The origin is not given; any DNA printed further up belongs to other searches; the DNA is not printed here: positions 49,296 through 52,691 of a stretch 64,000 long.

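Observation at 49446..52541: Isolated ~1000-aa Upf1/DNA2-type helicase fused to a Vsr/DUF2726-like nuclease, with an unassigned ~360-aa N-terminal module: candidate single-gene defence or novel repair factor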

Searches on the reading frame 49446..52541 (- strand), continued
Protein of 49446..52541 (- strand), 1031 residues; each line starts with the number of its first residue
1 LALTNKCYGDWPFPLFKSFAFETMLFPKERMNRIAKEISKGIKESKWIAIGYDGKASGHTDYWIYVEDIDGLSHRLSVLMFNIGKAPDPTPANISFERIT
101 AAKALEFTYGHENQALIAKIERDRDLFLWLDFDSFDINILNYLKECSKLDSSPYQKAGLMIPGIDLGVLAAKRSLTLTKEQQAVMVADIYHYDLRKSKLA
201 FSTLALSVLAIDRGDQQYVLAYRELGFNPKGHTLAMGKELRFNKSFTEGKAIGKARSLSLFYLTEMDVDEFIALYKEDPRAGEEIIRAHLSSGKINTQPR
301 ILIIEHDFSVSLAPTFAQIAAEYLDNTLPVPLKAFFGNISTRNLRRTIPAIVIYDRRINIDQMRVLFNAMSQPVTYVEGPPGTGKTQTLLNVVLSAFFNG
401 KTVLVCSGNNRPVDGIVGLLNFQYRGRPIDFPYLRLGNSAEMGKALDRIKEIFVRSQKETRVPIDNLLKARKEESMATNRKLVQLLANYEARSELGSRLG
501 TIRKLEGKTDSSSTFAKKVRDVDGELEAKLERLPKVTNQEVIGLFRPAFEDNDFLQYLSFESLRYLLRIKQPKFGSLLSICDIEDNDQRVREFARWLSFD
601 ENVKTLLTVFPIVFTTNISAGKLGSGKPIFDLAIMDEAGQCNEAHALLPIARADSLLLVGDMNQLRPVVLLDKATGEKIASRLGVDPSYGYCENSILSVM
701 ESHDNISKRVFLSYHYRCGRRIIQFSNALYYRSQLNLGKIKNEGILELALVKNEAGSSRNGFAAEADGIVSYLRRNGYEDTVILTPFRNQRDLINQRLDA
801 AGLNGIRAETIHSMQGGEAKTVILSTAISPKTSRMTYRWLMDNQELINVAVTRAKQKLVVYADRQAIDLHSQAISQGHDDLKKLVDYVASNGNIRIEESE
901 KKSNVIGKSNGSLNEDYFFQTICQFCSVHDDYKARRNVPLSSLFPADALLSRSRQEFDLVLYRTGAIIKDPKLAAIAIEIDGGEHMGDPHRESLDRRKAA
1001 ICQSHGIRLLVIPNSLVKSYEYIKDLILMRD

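Call 70: search_protein_families(library=pfam, proteins=[L062:9572-12274:+, L070:9470-12292:+, L078:9869-12370:+, L085:9113-12142:+, L093:6022-8190:+, L094:5521-8229:+, L061:9467-12178:+, L068:9479-12211:+, L063:9500-12241:+, L059:9959-12955:+], max_evalue=0.01)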
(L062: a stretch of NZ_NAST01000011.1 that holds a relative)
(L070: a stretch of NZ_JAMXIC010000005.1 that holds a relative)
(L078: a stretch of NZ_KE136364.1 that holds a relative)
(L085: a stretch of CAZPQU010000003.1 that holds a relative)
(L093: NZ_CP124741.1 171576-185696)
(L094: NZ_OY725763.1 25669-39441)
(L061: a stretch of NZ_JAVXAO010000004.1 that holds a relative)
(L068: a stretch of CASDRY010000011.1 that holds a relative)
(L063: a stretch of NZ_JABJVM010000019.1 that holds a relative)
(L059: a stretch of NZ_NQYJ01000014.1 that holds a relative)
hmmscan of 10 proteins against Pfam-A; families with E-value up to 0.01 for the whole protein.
L062:9572-12274:+ (900 aa): 11 families
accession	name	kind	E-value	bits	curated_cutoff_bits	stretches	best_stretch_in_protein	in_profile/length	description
PF13086.12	AAA_11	-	1.6e-20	74.4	27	1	178-518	2-251/257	AAA domain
PF13087.12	AAA_12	-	1.1e-19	71.3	27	1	544-705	9-192/195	AAA domain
PF10881.14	DUF2726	-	4.6e-16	59.2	24.7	1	769-885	8-122/126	Protein of unknown function (DUF2726)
PF01443.25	Viral_helicase1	-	6.8e-13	49.4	21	1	450-705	24-228/228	Viral superfamily 1 RNA helicase core domain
PF13245.12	AAA_19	-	2.7e-12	47.5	25.1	1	182-243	1-64/134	AAA domain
PF13604.12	AAA_30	-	6.3e-10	39.5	27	1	178-241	2-67/191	AAA domain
PF09848.15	SLFN-g3_helicase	-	5.8e-08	32.8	24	1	193-249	2-56/354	Schlafen group 3, DNA/RNA helicase domain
PF04851.21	ResIII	-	0.00069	20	22.5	1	191-293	22-115/164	Type III restriction enzyme, res subunit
PF03796.21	DnaB_C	-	0.0016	18.4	27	0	191-238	18-66/255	DnaB-like helicase C terminal domain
PF18741.7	MTES_1575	-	0.0023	18.4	38.2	1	819-872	24-77/96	REase_MTES_1575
PF13401.12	AAA_22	-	0.0063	17.3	27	0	193-243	6-57/130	AAA domain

L070:9470-12292:+ (940 aa): 13 families
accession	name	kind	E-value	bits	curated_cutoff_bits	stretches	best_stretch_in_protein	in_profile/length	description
PF13087.12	AAA_12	-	2.1e-28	99.7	27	1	571-742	8-194/195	AAA domain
PF13086.12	AAA_11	-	6.8e-27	95.3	27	1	191-539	2-251/257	AAA domain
PF13245.12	AAA_19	-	8.8e-17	62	25.1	2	195-280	1-84/134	AAA domain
PF13604.12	AAA_30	-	1.1e-12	48.5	27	1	192-254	3-67/191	AAA domain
PF10881.14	DUF2726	-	4.4e-11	43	24.7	1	803-921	9-124/126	Protein of unknown function (DUF2726)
PF00580.27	UvrD-helicase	-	1.3e-09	38.6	23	1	194-537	4-250/271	UvrD/REP helicase N-terminal domain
PF01443.25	Viral_helicase1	-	1e-07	32.4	21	0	490-542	47-101/228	Viral superfamily 1 RNA helicase core domain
PF09848.15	SLFN-g3_helicase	-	8.9e-06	25.6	24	1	207-262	3-56/354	Schlafen group 3, DNA/RNA helicase domain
PF20720.3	nSTAND3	-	3.5e-05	24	27.2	1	194-290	6-100/155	Novel STAND NTPase 3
PF18741.7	MTES_1575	-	0.00038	20.9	38.2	1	852-905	25-76/96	REase_MTES_1575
PF04851.21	ResIII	-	0.0015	18.9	22.5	0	205-259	23-79/164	Type III restriction enzyme, res subunit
PF13476.12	AAA_23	-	0.0024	18.9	27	1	192-440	6-187/201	AAA domain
PF00270.35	DEAD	-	0.0078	16.4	26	0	195-258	4-70/167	DEAD/DEAH box helicase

L078:9869-12370:+ (833 aa): 19 families
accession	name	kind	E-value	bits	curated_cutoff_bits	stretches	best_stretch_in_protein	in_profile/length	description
PF13086.12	AAA_11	-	5.5e-28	98.9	27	1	85-442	2-254/257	AAA domain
PF13087.12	AAA_12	-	5.1e-27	95.1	27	1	478-642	14-189/195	AAA domain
PF13245.12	AAA_19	-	5e-16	59.5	25.1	1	89-168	1-81/134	AAA domain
PF13604.12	AAA_30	-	4.3e-12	46.6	27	1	85-150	2-69/191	AAA domain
PF01443.25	Viral_helicase1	-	2e-09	38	21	1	387-442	44-101/228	Viral superfamily 1 RNA helicase core domain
PF10881.14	DUF2726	-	1.2e-08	35.1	24.7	1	757-828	55-125/126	Protein of unknown function (DUF2726)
PF00270.35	DEAD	-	5.2e-08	33.2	26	1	87-164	2-85/167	DEAD/DEAH box helicase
PF09848.15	SLFN-g3_helicase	-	2.8e-07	30.6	24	1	100-193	2-75/354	Schlafen group 3, DNA/RNA helicase domain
PF18741.7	MTES_1575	-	6.8e-07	29.7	38.2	1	751-812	17-77/96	REase_MTES_1575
PF13538.12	UvrD_C_2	-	8.6e-06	26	27.4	1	591-642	3-50/52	UvrD-like helicase C-terminal domain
PF05127.21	NAT10_TcmA_helicase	-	2.5e-05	24.6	22.7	1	103-189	1-84/176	RNA cytidine acetyltransferase NAT10/TcmA, helicase domain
PF04851.21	ResIII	-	7.8e-05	23.1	22.5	1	86-154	5-80/164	Type III restriction enzyme, res subunit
PF00580.27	UvrD-helicase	-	0.0022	18.2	23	1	86-437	2-250/271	UvrD/REP helicase N-terminal domain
PF20720.3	nSTAND3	-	0.0042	17.2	27.2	1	91-143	9-60/155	Novel STAND NTPase 3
PF25199.1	nSTAND_NTPase5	-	0.0045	17.3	34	0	95-151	37-96/145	Novel STAND NTPase 5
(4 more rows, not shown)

L085:9113-12142:+ (1009 aa): 10 families
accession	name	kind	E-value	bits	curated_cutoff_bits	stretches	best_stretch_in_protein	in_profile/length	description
PF13086.12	AAA_11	-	1.5e-33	117.1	27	1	331-646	2-254/257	AAA domain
PF13087.12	AAA_12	-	1.7e-23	83.7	27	1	681-842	13-194/195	AAA domain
PF10881.14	DUF2726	-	2.1e-10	40.9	24.7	1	886-1006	2-124/126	Protein of unknown function (DUF2726)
PF13245.12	AAA_19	-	2.2e-10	41.3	25.1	1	337-389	3-57/134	AAA domain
PF00580.27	UvrD-helicase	-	8.2e-08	32.7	23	1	332-556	2-206/271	UvrD/REP helicase N-terminal domain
PF01443.25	Viral_helicase1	-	1.2e-07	32.2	21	0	607-675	60-128/228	Viral superfamily 1 RNA helicase core domain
PF13604.12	AAA_30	-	3.2e-07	30.7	27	1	331-386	2-59/191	AAA domain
PF13173.12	AAA_14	-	0.006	17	27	0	345-390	2-46/129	AAA domain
PF07728.20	AAA_5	-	0.0084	16.6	22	0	350-378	4-30/139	AAA domain (dynein-related subfamily)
PF00270.35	DEAD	-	0.0091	16.2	26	0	335-405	4-76/167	DEAD/DEAH box helicase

L093:6022-8190:+ (722 aa): 12 families
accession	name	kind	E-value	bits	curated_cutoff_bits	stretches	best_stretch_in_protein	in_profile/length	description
PF13086.12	AAA_11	-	3e-22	80.1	27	1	7-347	2-251/257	AAA domain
PF13087.12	AAA_12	-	3.7e-22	79.3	27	2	454-536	109-192/195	AAA domain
PF10881.14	DUF2726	-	1.4e-12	47.9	24.7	1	647-708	53-114/126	Protein of unknown function (DUF2726)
PF13245.12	AAA_19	-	1.6e-11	44.9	25.1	1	11-80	1-70/134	AAA domain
PF01443.25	Viral_helicase1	-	1.7e-10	41.6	21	1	292-536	37-228/228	Viral superfamily 1 RNA helicase core domain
PF13604.12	AAA_30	-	1.6e-09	38.3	27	1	7-69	2-66/191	AAA domain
PF09848.15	SLFN-g3_helicase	-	1.4e-07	31.6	24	1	22-89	2-67/354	Schlafen group 3, DNA/RNA helicase domain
PF00580.27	UvrD-helicase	-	0.00011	22.5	23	1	7-319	1-221/271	UvrD/REP helicase N-terminal domain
PF20720.3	nSTAND3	-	0.00074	19.7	27.2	1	21-89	17-83/155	Novel STAND NTPase 3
PF13538.12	UvrD_C_2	-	0.00087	19.5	27.4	1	481-534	5-51/52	UvrD-like helicase C-terminal domain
PF04851.21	ResIII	-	0.0043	17.4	22.5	0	22-83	24-87/164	Type III restriction enzyme, res subunit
PF03796.21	DnaB_C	-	0.0058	16.5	27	0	20-65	18-64/255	DnaB-like helicase C terminal domain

L094:5521-8229:+ (902 aa): 13 families
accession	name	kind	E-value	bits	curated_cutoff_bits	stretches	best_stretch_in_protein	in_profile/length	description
PF13086.12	AAA_11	-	1.2e-29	104.3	27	1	188-532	2-254/257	AAA domain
PF13087.12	AAA_12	-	7.1e-27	94.7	27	1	561-720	6-193/195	AAA domain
PF13245.12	AAA_19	-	5.5e-16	59.4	25.1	1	192-253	1-64/134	AAA domain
PF01443.25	Viral_helicase1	-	1.7e-12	48.1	21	1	484-719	51-228/228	Viral superfamily 1 RNA helicase core domain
PF13604.12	AAA_30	-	8.8e-12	45.6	27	1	189-251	3-67/191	AAA domain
PF10881.14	DUF2726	-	2.2e-10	40.8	24.7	1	779-896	8-121/126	Protein of unknown function (DUF2726)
PF13538.12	UvrD_C_2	-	1e-07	32.1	27.4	1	671-718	4-52/52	UvrD-like helicase C-terminal domain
PF04851.21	ResIII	-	9.6e-07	29.3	22.5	1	190-253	6-76/164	Type III restriction enzyme, res subunit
PF00270.35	DEAD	-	1.8e-05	25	26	1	190-252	2-67/167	DEAD/DEAH box helicase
PF09848.15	SLFN-g3_helicase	-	1.9e-05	24.6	24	1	204-274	3-72/354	Schlafen group 3, DNA/RNA helicase domain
PF18741.7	MTES_1575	-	0.00014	22.3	38.2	1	831-891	26-84/96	REase_MTES_1575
PF00580.27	UvrD-helicase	-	0.00022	21.4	23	1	189-368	2-187/271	UvrD/REP helicase N-terminal domain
PF20720.3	nSTAND3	-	0.00066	19.8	27.2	1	191-247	6-61/155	Novel STAND NTPase 3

L061:9467-12178:+ (903 aa): 14 families
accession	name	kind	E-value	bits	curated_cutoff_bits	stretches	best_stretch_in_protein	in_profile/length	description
PF13086.12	AAA_11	-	1.8e-27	97.2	27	1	178-530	2-254/257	AAA domain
PF13087.12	AAA_12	-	2e-25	90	27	1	558-720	5-192/195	AAA domain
PF13245.12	AAA_19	-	1.5e-14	54.8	25.1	1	182-529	1-132/134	AAA domain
PF13604.12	AAA_30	-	2.2e-11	44.3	27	1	179-239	3-65/191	AAA domain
PF01443.25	Viral_helicase1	-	4.2e-11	43.5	21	0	659-720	170-228/228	Viral superfamily 1 RNA helicase core domain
PF10881.14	DUF2726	-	8.8e-11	42.1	24.7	1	778-898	7-123/126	Protein of unknown function (DUF2726)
PF00580.27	UvrD-helicase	-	5.5e-08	33.3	23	1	180-525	3-250/271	UvrD/REP helicase N-terminal domain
PF13538.12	UvrD_C_2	-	6.1e-07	29.7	27.4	1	671-719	3-52/52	UvrD-like helicase C-terminal domain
PF09848.15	SLFN-g3_helicase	-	1.5e-05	24.9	24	1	193-264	2-72/354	Schlafen group 3, DNA/RNA helicase domain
PF04851.21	ResIII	-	2.5e-05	24.7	22.5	1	182-260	8-95/164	Type III restriction enzyme, res subunit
PF00270.35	DEAD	-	0.00023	21.4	26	0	182-244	4-69/167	DEAD/DEAH box helicase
PF20720.3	nSTAND3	-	0.00027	21.1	27.2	1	183-271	8-94/155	Novel STAND NTPase 3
PF02492.25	cobW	-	0.0057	16.7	20.7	1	194-232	2-39/180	CobW/HypB/UreG, nucleotide-binding domain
PF05127.21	NAT10_TcmA_helicase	-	0.0091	16.3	22.7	0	196-243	1-49/176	RNA cytidine acetyltransferase NAT10/TcmA, helicase domain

L068:9479-12211:+ (910 aa): 13 families
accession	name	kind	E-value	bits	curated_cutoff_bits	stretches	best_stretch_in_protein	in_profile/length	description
PF13086.12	AAA_11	-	8.7e-28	98.2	27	1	184-533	2-254/257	AAA domain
PF13087.12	AAA_12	-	2.9e-21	76.4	27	1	571-725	14-194/195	AAA domain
PF13245.12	AAA_19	-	2.8e-14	53.9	25.1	1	188-532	1-132/134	AAA domain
PF13604.12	AAA_30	-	2.5e-12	47.4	27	1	185-255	3-77/191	AAA domain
PF01443.25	Viral_helicase1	-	2.5e-11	44.2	21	0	486-560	51-131/228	Viral superfamily 1 RNA helicase core domain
PF10881.14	DUF2726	-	1.2e-09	38.4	24.7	1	781-902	6-121/126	Protein of unknown function (DUF2726)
PF00580.27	UvrD-helicase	-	3.1e-06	27.5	23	1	185-528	2-250/271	UvrD/REP helicase N-terminal domain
PF04851.21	ResIII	-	7.6e-06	26.4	22.5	1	185-308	5-115/164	Type III restriction enzyme, res subunit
PF09848.15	SLFN-g3_helicase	-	8.3e-06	25.7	24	1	200-248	3-53/354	Schlafen group 3, DNA/RNA helicase domain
PF00270.35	DEAD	-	7.4e-05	23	26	1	186-248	2-67/167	DEAD/DEAH box helicase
PF13538.12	UvrD_C_2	-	0.00025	21.3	27.4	1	675-722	4-52/52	UvrD-like helicase C-terminal domain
PF02562.22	PhoH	-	0.0014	18.6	27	1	185-233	6-54/205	PhoH-like protein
PF20720.3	nSTAND3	-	0.0015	18.7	27.2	1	185-330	4-141/155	Novel STAND NTPase 3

L063:9500-12241:+ (913 aa): 14 families
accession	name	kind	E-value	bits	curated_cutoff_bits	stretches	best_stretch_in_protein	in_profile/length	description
PF13086.12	AAA_11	-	4.7e-31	108.9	27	1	168-520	3-254/257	AAA domain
PF13087.12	AAA_12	-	6.2e-15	55.7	27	1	546-719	3-193/195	AAA domain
PF13245.12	AAA_19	-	5.7e-14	52.9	25.1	1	171-233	1-64/134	AAA domain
PF10881.14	DUF2726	-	1.6e-13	51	24.7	1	791-882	25-116/126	Protein of unknown function (DUF2726)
PF13604.12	AAA_30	-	1.2e-10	41.9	27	1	168-229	3-66/191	AAA domain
PF00270.35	DEAD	-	1.6e-08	34.9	26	1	169-259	2-92/167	DEAD/DEAH box helicase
PF01443.25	Viral_helicase1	-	3e-07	30.9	21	0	471-519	49-100/228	Viral superfamily 1 RNA helicase core domain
PF18741.7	MTES_1575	-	1.2e-06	29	38.2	1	821-885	23-87/96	REase_MTES_1575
PF20720.3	nSTAND3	-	2.8e-05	24.3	27.2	1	165-271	1-103/155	Novel STAND NTPase 3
PF09848.15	SLFN-g3_helicase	-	3.5e-05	23.7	24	1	183-233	3-55/354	Schlafen group 3, DNA/RNA helicase domain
PF02562.22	PhoH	-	7.7e-05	22.7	27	0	168-210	6-48/205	PhoH-like protein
PF04851.21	ResIII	-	0.00048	20.5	22.5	1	169-234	6-78/164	Type III restriction enzyme, res subunit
PF04480.18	DUF559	-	0.0027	18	20.6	0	819-879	35-93/109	Protein of unknown function (DUF559)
PF02492.25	cobW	-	0.0029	17.6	20.7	1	183-261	2-76/180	CobW/HypB/UreG, nucleotide-binding domain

L059:9959-12955:+ (998 aa): 11 families
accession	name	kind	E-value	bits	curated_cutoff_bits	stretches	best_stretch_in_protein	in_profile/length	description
PF13086.12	AAA_11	-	3.3e-28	99.6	27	1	315-632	2-254/257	AAA domain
PF13087.12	AAA_12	-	1.8e-25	90.1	27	1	657-830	3-193/195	AAA domain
PF10881.14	DUF2726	-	3.5e-09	36.9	24.7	1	876-991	3-121/126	Protein of unknown function (DUF2726)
PF01443.25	Viral_helicase1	-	6.8e-08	33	21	0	585-663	51-130/228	Viral superfamily 1 RNA helicase core domain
PF13245.12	AAA_19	-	1.6e-07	32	25.1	1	321-631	3-132/134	AAA domain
PF13604.12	AAA_30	-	3e-05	24.3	27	0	315-347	2-36/191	AAA domain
PF07728.20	AAA_5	-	0.00018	22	22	0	334-396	4-65/139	AAA domain (dynein-related subfamily)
PF00270.35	DEAD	-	0.00023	21.4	26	1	317-459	2-133/167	DEAD/DEAH box helicase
PF09848.15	SLFN-g3_helicase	-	0.00043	20.1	24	0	332-373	4-47/354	Schlafen group 3, DNA/RNA helicase domain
PF13538.12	UvrD_C_2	-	0.0024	18.2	27.4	1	775-828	4-52/52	UvrD-like helicase C-terminal domain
PF02562.22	PhoH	-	0.0031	17.5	27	0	316-359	6-49/205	PhoH-like protein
